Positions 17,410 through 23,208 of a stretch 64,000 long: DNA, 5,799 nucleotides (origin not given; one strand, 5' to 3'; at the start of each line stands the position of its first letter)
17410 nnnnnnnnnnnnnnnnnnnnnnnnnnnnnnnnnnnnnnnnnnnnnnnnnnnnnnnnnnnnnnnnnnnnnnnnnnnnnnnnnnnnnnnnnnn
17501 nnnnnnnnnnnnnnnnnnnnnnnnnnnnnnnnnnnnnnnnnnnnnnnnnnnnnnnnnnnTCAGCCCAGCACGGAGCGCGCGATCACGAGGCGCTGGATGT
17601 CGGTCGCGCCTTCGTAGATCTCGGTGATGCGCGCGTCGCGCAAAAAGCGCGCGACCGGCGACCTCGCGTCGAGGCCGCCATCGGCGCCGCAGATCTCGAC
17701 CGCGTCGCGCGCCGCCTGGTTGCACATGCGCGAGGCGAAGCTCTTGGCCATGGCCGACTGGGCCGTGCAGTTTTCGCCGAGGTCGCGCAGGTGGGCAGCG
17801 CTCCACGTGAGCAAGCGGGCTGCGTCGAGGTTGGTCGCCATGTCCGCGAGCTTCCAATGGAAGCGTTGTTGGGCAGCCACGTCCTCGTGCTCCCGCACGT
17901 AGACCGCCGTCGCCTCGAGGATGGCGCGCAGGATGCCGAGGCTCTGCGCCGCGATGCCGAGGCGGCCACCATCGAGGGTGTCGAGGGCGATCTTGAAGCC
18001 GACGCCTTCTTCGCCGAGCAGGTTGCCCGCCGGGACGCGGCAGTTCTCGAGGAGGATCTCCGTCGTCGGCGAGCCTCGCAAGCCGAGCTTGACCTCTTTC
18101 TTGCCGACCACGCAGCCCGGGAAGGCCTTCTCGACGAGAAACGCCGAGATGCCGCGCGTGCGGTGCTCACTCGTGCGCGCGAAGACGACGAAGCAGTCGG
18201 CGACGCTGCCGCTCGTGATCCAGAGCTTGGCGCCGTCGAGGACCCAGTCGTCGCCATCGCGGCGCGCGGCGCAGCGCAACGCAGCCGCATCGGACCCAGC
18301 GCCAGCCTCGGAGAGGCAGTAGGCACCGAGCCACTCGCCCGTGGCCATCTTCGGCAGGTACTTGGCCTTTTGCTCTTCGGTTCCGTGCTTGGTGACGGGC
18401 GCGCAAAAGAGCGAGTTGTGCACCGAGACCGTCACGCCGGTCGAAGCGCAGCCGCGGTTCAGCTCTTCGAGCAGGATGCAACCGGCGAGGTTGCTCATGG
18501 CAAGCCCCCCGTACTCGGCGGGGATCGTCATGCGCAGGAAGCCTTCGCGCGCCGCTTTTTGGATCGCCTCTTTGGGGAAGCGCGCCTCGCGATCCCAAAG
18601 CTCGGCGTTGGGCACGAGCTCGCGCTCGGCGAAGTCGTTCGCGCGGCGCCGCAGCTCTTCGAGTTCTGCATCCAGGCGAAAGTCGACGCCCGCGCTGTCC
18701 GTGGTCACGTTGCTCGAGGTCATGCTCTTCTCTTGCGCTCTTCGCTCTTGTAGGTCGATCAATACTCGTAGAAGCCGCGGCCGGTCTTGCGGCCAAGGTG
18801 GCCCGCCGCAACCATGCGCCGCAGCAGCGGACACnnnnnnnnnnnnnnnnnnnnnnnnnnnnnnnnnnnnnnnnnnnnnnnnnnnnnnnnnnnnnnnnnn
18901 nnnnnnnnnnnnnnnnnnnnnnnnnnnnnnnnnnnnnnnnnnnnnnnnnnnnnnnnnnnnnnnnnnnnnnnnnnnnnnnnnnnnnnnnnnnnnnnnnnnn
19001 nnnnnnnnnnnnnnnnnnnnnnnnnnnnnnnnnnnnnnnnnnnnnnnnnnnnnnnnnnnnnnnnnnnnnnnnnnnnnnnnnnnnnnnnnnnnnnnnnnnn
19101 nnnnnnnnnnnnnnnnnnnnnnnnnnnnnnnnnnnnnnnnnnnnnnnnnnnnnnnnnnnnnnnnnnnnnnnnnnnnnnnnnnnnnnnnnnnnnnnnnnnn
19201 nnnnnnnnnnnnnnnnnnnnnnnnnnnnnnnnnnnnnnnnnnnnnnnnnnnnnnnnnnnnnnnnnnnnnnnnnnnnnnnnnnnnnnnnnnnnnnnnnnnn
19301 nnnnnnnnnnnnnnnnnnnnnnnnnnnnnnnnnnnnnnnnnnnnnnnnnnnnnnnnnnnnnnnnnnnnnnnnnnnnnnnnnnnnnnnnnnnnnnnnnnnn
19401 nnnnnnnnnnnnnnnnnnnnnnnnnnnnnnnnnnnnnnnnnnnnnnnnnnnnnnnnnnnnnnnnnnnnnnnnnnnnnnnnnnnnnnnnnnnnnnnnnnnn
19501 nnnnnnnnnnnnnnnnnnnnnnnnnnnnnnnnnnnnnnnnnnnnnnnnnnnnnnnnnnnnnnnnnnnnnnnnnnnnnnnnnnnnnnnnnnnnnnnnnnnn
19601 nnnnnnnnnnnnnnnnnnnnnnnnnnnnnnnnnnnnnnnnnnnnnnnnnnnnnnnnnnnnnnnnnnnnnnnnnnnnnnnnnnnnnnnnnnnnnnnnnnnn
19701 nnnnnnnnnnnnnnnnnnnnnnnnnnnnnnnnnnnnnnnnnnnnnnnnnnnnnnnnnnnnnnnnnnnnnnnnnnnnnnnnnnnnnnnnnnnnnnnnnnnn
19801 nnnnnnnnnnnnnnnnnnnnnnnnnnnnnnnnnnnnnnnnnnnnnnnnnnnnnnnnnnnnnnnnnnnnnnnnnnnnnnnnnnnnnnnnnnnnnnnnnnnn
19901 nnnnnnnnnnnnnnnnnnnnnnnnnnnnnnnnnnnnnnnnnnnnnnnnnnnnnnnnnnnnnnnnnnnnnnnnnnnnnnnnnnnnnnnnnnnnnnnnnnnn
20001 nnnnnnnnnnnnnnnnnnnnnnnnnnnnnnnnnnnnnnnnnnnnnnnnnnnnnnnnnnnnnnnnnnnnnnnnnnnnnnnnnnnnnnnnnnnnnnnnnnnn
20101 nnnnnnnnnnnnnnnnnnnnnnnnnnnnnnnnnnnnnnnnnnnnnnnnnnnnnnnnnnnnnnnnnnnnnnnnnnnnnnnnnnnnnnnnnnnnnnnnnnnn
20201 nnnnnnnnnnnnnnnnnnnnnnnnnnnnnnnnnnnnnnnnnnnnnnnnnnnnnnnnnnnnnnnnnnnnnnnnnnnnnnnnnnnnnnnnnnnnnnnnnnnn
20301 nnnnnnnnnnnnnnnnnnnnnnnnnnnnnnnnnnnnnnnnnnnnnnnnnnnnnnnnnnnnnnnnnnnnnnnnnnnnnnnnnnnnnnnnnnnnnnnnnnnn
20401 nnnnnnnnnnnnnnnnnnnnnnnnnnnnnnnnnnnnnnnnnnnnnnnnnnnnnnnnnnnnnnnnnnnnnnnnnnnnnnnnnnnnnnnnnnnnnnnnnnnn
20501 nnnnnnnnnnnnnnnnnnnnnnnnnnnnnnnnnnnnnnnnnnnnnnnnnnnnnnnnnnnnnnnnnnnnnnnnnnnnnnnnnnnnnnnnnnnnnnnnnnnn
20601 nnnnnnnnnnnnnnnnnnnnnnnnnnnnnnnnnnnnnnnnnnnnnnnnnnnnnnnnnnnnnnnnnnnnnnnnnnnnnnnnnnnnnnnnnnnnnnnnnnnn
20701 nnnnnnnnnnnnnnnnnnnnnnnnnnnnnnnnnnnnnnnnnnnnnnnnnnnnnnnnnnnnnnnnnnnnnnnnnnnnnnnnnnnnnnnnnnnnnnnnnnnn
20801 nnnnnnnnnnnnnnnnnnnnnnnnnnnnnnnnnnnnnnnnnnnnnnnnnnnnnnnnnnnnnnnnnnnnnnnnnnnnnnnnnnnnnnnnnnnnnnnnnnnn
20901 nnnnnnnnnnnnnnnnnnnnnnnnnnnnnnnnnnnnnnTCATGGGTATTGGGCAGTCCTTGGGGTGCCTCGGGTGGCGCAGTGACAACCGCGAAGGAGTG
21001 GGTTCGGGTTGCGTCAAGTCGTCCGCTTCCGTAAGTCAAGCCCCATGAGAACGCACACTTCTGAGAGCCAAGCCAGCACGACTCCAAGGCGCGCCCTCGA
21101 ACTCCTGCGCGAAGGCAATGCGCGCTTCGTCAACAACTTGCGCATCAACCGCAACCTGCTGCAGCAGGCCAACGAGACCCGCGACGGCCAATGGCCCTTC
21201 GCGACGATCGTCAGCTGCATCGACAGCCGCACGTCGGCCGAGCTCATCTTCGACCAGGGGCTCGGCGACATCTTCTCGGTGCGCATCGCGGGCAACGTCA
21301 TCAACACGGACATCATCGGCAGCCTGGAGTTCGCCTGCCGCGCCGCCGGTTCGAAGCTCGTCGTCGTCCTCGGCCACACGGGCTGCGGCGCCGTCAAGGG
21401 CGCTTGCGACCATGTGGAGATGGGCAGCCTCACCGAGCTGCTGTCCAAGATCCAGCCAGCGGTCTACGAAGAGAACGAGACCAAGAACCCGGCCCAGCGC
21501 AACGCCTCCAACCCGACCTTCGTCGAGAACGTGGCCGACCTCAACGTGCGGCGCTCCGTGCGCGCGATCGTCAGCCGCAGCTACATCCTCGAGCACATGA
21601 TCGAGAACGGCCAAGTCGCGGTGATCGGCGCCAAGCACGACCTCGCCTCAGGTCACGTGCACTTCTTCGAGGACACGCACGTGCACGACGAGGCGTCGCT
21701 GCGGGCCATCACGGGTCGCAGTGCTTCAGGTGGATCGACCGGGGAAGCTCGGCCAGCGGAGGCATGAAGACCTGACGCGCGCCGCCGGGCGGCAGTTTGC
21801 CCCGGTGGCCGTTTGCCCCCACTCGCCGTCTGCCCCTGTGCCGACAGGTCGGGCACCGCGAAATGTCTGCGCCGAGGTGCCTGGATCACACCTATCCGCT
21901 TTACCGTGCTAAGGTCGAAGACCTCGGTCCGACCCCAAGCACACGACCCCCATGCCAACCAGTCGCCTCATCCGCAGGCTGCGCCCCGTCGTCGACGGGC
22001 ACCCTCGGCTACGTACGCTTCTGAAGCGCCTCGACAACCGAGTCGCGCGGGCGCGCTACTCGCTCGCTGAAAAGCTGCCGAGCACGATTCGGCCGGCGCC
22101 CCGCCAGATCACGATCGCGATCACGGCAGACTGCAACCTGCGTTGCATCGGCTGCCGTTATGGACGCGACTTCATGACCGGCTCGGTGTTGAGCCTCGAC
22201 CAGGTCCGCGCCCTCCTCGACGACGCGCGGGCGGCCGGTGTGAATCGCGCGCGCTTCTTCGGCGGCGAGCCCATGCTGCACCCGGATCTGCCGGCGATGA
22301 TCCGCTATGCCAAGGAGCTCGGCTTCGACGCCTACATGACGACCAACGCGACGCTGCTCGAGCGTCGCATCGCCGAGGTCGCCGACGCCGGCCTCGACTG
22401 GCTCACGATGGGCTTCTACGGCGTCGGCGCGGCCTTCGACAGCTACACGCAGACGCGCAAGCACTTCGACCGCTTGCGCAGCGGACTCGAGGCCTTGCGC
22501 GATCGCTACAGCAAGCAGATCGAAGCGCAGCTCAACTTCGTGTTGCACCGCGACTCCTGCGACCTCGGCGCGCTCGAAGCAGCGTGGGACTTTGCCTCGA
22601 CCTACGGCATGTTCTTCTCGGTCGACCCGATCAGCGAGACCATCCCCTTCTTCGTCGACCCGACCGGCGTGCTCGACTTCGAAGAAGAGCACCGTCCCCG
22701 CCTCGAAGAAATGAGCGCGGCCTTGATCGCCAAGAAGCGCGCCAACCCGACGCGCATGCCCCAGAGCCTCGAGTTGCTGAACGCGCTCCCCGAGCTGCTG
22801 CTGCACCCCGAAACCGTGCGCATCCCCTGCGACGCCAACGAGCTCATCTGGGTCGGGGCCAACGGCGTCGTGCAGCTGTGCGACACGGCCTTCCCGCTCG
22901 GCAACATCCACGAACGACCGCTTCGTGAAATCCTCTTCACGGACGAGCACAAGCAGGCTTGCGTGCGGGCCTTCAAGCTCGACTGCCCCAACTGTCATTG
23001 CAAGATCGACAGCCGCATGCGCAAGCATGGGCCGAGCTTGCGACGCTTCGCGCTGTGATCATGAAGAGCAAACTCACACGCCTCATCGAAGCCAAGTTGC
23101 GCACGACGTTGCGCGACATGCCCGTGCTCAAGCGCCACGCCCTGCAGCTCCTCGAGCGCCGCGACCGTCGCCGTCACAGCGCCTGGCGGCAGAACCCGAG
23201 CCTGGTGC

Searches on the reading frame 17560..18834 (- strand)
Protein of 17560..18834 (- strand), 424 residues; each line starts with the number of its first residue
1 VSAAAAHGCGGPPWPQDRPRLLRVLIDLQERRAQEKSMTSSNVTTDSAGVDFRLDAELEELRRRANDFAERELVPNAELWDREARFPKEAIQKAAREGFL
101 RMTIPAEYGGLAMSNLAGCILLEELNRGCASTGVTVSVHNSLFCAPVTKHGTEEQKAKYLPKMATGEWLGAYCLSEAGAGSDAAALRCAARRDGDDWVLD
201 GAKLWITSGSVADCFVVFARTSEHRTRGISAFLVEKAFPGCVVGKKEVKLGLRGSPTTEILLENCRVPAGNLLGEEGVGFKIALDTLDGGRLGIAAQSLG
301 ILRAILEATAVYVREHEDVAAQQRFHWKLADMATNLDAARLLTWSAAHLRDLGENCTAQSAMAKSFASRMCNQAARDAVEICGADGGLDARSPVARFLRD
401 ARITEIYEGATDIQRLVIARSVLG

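Call 79: search_protein_families(library=pfam, proteins=[window:17560-18834:-], max_evalue=0.0001)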
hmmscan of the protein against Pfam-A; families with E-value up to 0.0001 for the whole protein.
window:17560-18834:- (424 aa): 4 families
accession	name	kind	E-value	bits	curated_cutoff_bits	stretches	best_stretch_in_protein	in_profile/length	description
PF02771.21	Acyl-CoA_dh_N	-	3.1e-39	134.3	22.9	1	56-167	2-113/113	Acyl-CoA dehydrogenase, N-terminal domain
PF00441.29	Acyl-CoA_dh_1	-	3.8e-38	131.4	22.4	1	278-423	2-150/150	Acyl-CoA dehydrogenase, C-terminal domain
PF02770.24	Acyl-CoA_dh_M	-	9.8e-24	83.8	33.3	1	171-265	1-97/97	Acyl-CoA dehydrogenase, middle domain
PF08028.16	Acyl-CoA_dh_2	-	1.2e-14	55.1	22.7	1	292-409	1-131/134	Acyl-CoA dehydrogenase, C-terminal domain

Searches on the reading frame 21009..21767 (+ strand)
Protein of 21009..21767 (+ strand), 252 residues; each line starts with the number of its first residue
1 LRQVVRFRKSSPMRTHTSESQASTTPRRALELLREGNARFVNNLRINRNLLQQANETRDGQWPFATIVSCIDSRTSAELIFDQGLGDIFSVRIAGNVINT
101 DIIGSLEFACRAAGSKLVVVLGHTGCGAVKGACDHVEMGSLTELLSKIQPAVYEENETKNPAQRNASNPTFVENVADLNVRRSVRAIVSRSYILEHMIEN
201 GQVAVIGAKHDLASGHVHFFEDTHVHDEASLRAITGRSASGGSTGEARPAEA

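Call 79: search_protein_families(library=pfam, proteins=[window:21009-21767:+], max_evalue=0.0001)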
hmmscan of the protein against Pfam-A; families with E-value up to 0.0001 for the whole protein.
window:21009-21767:+ (252 aa): 1 family
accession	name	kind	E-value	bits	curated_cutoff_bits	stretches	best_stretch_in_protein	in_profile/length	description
PF00484.24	Pro_CA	-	1.2e-37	130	25.7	1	65-217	1-156/156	Carbonic anhydrase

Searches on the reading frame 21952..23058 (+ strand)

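Call 79: search_protein_families(library=pfam, proteins=[window:21952-23058:+], max_evalue=0.0001)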
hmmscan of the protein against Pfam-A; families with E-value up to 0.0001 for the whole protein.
window:21952-23058:+ (368 aa): 1 family
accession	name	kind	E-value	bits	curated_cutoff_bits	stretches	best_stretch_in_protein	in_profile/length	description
PF04055.27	Radical_SAM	-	2e-18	67.5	29.5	1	57-186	3-140/166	Radical SAM superfamily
